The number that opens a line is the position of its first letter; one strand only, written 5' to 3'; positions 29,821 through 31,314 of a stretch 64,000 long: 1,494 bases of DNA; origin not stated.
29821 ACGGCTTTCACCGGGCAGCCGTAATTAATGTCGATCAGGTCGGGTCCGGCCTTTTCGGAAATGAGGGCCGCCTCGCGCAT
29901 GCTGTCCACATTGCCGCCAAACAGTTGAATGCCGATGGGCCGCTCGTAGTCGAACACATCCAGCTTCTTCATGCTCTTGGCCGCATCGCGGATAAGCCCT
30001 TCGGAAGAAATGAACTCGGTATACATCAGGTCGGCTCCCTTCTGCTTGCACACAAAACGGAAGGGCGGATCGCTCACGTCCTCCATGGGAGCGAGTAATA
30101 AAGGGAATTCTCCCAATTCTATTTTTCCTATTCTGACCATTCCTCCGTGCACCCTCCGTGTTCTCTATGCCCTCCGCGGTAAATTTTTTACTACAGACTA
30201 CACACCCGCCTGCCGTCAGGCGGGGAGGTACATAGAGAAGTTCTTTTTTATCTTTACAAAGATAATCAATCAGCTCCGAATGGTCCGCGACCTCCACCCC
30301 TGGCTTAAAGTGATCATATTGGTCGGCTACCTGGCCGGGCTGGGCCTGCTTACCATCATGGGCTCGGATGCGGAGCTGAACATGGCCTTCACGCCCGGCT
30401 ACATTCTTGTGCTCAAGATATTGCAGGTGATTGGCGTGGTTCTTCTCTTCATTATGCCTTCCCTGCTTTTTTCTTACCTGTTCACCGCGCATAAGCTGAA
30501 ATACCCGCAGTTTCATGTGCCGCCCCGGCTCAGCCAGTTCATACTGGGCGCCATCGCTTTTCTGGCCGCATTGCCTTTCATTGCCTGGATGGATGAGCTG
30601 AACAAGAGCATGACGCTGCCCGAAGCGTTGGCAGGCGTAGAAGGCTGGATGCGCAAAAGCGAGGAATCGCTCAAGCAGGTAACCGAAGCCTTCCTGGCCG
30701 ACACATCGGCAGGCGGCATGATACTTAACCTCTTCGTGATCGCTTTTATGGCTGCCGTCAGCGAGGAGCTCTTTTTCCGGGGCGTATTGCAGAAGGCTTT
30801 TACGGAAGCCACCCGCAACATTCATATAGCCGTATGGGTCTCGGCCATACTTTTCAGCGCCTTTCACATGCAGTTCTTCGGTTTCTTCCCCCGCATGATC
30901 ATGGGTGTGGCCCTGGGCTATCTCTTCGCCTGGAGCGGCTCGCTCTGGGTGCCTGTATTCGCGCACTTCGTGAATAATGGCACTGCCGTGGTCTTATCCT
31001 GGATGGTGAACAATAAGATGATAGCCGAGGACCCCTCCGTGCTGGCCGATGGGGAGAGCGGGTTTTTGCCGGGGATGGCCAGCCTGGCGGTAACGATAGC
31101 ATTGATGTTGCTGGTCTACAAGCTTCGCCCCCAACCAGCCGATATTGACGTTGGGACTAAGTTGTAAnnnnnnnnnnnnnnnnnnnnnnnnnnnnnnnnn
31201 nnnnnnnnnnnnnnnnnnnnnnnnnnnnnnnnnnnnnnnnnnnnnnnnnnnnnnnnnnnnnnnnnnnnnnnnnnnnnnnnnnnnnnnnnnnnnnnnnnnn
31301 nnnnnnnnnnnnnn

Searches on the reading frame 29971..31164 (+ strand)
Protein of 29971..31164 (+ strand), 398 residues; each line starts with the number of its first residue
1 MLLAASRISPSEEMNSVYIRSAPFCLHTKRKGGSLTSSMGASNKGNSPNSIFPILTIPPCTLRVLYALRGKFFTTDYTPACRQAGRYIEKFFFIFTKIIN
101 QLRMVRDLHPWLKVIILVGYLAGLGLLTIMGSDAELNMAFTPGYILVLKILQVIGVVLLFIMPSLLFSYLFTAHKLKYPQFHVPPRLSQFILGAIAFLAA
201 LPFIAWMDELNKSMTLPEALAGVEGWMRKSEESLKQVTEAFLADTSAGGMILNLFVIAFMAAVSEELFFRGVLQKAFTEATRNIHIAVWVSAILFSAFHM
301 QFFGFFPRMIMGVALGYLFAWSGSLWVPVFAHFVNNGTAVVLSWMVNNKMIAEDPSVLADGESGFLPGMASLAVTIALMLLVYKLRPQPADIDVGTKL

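Call 55: search_protein_families(library=pfam, proteins=[window:29971-31164:+], max_evalue=0.00001)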
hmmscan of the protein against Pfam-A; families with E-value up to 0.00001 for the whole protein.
window:29971-31164:+ (398 aa): 1 family
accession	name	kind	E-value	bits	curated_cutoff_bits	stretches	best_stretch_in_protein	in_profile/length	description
PF02517.21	Rce1-like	-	4.7e-21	75.3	22.4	1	250-337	4-92/93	Type II CAAX prenyl endopeptidase Rce1-like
